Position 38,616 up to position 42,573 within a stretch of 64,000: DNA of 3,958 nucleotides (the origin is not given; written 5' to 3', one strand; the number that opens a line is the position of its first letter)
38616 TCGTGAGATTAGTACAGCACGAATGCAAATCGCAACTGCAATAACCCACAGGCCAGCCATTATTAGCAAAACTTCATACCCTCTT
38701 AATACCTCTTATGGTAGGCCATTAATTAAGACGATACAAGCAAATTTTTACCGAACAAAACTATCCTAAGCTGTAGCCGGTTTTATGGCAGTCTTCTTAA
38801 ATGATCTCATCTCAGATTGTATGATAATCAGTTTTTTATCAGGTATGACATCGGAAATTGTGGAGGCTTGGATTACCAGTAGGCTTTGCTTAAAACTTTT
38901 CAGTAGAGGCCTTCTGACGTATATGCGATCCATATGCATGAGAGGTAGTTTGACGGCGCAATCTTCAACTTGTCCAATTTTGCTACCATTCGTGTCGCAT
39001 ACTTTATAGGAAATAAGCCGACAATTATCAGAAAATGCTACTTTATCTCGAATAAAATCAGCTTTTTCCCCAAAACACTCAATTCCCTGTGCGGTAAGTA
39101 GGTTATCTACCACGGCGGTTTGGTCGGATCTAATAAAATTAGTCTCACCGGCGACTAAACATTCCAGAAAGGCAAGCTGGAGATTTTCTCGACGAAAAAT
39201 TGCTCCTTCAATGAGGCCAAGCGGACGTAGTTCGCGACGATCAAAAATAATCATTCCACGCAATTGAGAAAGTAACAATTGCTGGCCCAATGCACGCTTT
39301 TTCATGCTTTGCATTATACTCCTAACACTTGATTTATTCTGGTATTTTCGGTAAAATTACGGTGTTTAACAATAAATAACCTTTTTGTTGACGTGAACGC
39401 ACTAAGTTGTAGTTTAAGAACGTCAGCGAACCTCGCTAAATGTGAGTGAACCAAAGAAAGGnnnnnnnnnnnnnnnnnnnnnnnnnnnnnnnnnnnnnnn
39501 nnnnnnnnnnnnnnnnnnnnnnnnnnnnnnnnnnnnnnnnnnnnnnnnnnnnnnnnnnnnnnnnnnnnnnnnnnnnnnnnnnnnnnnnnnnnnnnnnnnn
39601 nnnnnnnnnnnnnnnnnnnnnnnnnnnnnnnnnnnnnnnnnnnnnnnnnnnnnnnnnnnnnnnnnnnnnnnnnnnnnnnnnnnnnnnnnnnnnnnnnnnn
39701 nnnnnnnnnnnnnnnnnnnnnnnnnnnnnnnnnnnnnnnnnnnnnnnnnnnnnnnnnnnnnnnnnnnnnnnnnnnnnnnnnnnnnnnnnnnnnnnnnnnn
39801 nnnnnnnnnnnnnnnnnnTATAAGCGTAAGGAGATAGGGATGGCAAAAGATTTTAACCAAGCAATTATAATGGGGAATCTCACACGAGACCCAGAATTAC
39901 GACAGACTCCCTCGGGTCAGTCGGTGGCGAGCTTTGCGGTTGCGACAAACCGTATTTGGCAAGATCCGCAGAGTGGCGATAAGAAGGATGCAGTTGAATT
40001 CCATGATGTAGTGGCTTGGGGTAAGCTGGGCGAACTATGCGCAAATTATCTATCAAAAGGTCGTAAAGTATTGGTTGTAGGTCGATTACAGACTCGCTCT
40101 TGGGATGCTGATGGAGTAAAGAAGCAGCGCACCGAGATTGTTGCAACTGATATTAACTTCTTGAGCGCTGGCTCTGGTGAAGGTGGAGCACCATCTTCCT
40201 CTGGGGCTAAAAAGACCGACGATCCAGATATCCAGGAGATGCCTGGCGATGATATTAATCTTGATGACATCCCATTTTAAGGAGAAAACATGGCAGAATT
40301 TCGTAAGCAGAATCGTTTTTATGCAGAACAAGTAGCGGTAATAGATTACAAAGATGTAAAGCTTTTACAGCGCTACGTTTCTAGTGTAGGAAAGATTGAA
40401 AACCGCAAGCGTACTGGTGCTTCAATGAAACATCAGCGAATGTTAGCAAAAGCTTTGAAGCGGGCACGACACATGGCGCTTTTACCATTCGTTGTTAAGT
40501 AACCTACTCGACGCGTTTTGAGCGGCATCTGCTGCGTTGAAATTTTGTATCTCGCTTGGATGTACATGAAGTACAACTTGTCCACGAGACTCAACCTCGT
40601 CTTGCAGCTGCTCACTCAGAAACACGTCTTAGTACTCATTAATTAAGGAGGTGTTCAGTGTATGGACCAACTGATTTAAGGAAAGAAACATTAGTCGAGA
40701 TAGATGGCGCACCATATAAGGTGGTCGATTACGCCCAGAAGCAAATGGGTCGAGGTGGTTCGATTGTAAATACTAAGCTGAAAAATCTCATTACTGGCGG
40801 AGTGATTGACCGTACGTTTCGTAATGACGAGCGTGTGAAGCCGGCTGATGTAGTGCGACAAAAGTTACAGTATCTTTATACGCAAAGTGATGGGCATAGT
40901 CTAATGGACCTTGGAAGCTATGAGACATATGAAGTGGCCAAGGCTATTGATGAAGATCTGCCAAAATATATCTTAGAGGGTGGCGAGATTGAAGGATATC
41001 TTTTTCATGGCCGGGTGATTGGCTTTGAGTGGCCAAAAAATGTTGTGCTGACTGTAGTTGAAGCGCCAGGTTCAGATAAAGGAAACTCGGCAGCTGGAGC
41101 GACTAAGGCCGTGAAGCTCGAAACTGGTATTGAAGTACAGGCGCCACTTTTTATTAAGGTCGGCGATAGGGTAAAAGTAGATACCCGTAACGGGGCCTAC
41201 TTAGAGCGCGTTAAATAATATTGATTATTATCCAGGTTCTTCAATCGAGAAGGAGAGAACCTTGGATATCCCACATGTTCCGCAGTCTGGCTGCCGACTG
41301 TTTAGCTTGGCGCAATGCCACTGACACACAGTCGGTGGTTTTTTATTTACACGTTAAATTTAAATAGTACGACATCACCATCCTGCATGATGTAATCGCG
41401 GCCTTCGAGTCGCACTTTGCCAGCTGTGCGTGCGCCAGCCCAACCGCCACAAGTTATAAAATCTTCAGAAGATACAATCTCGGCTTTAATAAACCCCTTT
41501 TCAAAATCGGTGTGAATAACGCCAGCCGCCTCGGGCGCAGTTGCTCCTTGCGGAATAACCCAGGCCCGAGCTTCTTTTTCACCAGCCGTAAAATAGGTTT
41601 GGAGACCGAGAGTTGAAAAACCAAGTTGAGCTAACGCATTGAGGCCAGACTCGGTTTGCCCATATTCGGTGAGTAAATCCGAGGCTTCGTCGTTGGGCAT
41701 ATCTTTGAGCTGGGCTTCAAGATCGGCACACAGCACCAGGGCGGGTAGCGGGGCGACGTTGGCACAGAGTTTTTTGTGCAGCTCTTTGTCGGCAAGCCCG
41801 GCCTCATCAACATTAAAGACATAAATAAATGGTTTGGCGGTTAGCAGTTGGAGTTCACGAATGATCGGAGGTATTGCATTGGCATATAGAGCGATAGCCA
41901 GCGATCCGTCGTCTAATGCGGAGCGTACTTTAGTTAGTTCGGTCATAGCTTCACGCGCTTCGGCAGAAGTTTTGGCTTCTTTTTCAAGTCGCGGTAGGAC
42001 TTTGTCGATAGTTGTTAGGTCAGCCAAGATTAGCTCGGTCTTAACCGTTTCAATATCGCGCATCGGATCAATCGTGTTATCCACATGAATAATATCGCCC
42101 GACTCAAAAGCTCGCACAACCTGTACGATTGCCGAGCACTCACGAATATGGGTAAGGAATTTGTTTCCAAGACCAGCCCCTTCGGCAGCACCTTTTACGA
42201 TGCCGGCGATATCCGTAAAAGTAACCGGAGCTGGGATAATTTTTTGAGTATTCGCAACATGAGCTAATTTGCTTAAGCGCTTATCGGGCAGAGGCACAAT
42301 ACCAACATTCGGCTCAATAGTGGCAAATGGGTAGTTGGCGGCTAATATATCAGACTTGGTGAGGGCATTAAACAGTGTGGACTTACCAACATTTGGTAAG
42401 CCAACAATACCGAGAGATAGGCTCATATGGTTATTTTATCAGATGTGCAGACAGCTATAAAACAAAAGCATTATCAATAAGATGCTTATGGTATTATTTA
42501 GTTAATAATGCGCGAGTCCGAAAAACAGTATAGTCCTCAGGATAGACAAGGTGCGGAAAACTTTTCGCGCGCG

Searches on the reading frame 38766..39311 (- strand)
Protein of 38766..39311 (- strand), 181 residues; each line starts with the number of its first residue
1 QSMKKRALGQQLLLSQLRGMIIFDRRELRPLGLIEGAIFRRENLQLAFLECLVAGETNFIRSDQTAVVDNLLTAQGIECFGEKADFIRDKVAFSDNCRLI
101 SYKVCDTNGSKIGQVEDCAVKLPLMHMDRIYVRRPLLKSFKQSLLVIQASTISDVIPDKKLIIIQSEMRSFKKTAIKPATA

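Call 95: search_protein_families(library=pfam, proteins=[window:38766-39311:-], max_evalue=0.1)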
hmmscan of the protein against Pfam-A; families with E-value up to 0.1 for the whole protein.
window:38766-39311:- (181 aa): 1 family
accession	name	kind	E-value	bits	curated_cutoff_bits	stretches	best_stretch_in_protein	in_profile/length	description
PF05239.21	PRC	-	0.028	14.9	21.2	0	98-117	8-27/78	PRC-barrel domain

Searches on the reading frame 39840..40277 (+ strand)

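Call 11: search_protein_families(library=ncbifam, proteins=[window:39840-40277:+], max_evalue=0.01)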
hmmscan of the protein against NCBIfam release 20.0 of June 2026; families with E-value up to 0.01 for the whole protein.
window:39840-40277:+ (146 aa): 20 families
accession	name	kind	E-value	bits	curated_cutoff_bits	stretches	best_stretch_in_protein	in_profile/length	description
TIGR00621.2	ssb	subfamily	1.3e-37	129.6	53.95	1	4-125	3-124/165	single-stranded DNA-binding protein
NF005406.0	PRK06958.1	subfamily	4.2e-30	105.6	252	1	5-123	4-125/182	single-stranded DNA-binding protein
NF004357.0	PRK05733.1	subfamily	2.4e-29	102.6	241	1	1-106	1-105/172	single-stranded DNA-binding protein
NF006533.0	PRK09010.1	subfamily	3.7e-29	101.9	260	1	3-125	4-129/177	single-stranded DNA-binding protein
NF010292.0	PRK13732.1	subfamily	6.4e-27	94.5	265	1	3-102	4-103/175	single-stranded DNA-binding protein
NF006297.0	PRK08486.1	equivalog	9.3e-25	87.8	212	1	5-113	2-110/182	single-stranded DNA-binding protein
NF004972.0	PRK06341.1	equivalog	1.2e-24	87.1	254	1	1-123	1-128/166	single-stranded DNA-binding protein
NF006445.0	PRK08763.1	subfamily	4.9e-24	85.4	246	1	1-126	1-125/164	single-stranded DNA-binding protein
NF005170.0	PRK06642.1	equivalog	7.7e-22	77.7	270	1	1-143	1-148/152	single-stranded DNA-binding protein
NF005241.0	PRK06751.1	equivalog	9.1e-22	78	313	1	6-115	3-110/173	single-stranded DNA-binding protein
NF005851.0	PRK07772.1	subfamily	1.4e-20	74.2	194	1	9-105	8-106/191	single-stranded DNA-binding protein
NF005580.0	PRK07275.1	subfamily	1.1e-19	71.2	254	1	6-120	3-115/162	single-stranded DNA-binding protein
NF005579.0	PRK07274.1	equivalog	2.4e-19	69.3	169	1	5-109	2-103/131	single-stranded DNA-binding protein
NF005242.0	PRK06752.1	equivalog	2.9e-14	53.2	189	1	6-109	3-104/112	single-stranded DNA-binding protein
NF005674.0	PRK07459.1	equivalog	1.3e-11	44.5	161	1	5-108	3-101/121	single-stranded DNA-binding protein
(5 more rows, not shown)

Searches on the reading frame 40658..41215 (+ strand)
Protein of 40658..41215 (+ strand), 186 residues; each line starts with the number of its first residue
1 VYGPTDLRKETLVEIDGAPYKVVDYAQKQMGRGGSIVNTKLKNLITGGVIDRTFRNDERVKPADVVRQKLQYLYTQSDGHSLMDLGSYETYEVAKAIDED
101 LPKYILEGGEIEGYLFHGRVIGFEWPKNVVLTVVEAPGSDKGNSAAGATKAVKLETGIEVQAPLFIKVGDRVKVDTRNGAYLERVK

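Call 11: search_protein_families(library=ncbifam, proteins=[window:40658-41215:+], max_evalue=0.01)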
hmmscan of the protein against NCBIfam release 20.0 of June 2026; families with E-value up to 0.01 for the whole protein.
window:40658-41215:+ (186 aa): 8 families
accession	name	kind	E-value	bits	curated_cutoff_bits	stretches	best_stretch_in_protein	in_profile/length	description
TIGR00038.1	efp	equivalog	1.3e-52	178.1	185.8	1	5-185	4-184/184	elongation factor P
NF001810.0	PRK00529.1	subfamily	1.7e-52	177.8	161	1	2-186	3-187/187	elongation factor P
NF011175.0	PRK14578.1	equivalog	1.2e-42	145.5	301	1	1-184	1-186/187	elongation factor P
NF003392.1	PRK04542.1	equivalog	1.6e-29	103.1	216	1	5-184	4-186/187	elongation factor P-like protein EfpL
NF009090.0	PRK12426.1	equivalog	1.7e-29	102.7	226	1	12-185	12-185/185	elongation factor P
TIGR02178.1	yeiP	equivalog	1.2e-24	87.5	264.05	1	6-184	4-185/186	elongation factor P-like protein YeiP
NF003076.0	PRK03999.1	equivalog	2.4e-07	30.4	138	1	6-115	10-118/129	translation initiation factor IF-5A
TIGR00037.1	eIF_5A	equivalog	0.00018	21.3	75.45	1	6-111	11-115/130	translation initiation factor IF-5A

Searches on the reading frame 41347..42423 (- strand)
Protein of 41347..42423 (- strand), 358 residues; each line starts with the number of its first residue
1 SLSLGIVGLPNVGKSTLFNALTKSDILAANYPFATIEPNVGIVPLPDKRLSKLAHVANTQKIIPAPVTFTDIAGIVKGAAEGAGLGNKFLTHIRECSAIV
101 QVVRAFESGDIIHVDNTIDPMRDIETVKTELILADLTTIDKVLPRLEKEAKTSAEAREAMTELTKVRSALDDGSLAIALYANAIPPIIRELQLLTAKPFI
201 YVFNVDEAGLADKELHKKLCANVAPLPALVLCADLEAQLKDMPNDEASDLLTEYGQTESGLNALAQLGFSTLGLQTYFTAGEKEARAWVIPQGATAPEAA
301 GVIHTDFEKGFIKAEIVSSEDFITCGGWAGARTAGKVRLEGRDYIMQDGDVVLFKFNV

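Call 11: search_protein_families(library=ncbifam, proteins=[window:41347-42423:-], max_evalue=0.01)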
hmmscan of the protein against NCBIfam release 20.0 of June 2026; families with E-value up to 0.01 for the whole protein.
window:41347-42423:- (358 aa): 18 families
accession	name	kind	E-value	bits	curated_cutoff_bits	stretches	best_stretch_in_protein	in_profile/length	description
TIGR00092.1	TIGR00092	equivalog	1e-125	419.7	279.2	1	2-358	3-368/368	redox-regulated ATPase YchF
NF007171.0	PRK09602.1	subfamily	2.9e-37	128.5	387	1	2-161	3-173/397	YchF-related putative GTPase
NF008956.1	PRK12299.1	equivalog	7.3e-24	84.3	300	1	4-133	161-262/327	GTPase ObgE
TIGR02729.1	Obg_CgtA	equivalog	1.2e-23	83.7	280.25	1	4-134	160-267/329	Obg family GTPase CgtA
NF008955.0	PRK12297.1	equivalog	2.7e-23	82.6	406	1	4-135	162-270/429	GTPase ObgE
NF008954.1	PRK12296.1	equivalog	5.3e-19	68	377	1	4-133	162-268/470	GTPase ObgE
TIGR03156.1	GTP_HflX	equivalog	1.3e-08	34.1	216.75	1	3-49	191-237/351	GTPase HflX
TIGR00437.1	feoB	equivalog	3.3e-07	29.4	315.65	1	8-49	1-42/594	ferrous iron transport protein B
NF008280.0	PRK11058.1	equivalog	1.5e-06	27.3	441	1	5-150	201-333/426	ribosome rescue GTPase HflX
TIGR00231.1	small_GTP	domain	3.4e-06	26.9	42.5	1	4-104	6-92/164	GTP-binding protein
TIGR03594.1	GTPase_EngA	equivalog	8.4e-06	25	306.7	1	5-24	4-23/432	ribosome biogenesis GTPase Der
TIGR03596.1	GTPase_YlqF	equivalog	3e-05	23.5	208.2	1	5-28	122-145/276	ribosome biogenesis GTPase YlqF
NF000908.1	PRK00089.1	equivalog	6.4e-05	22.4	237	1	5-26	7-28/291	GTPase Era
TIGR00436.1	era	equivalog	0.00011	21.7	116.25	1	4-27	3-26/270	GTPase Era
NF003661.0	PRK05291.1-3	equivalog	0.00013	21.5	380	1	2-26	217-241/448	tRNA uridine-5-carboxymethylaminomethyl(34) synthesis GTPase MnmE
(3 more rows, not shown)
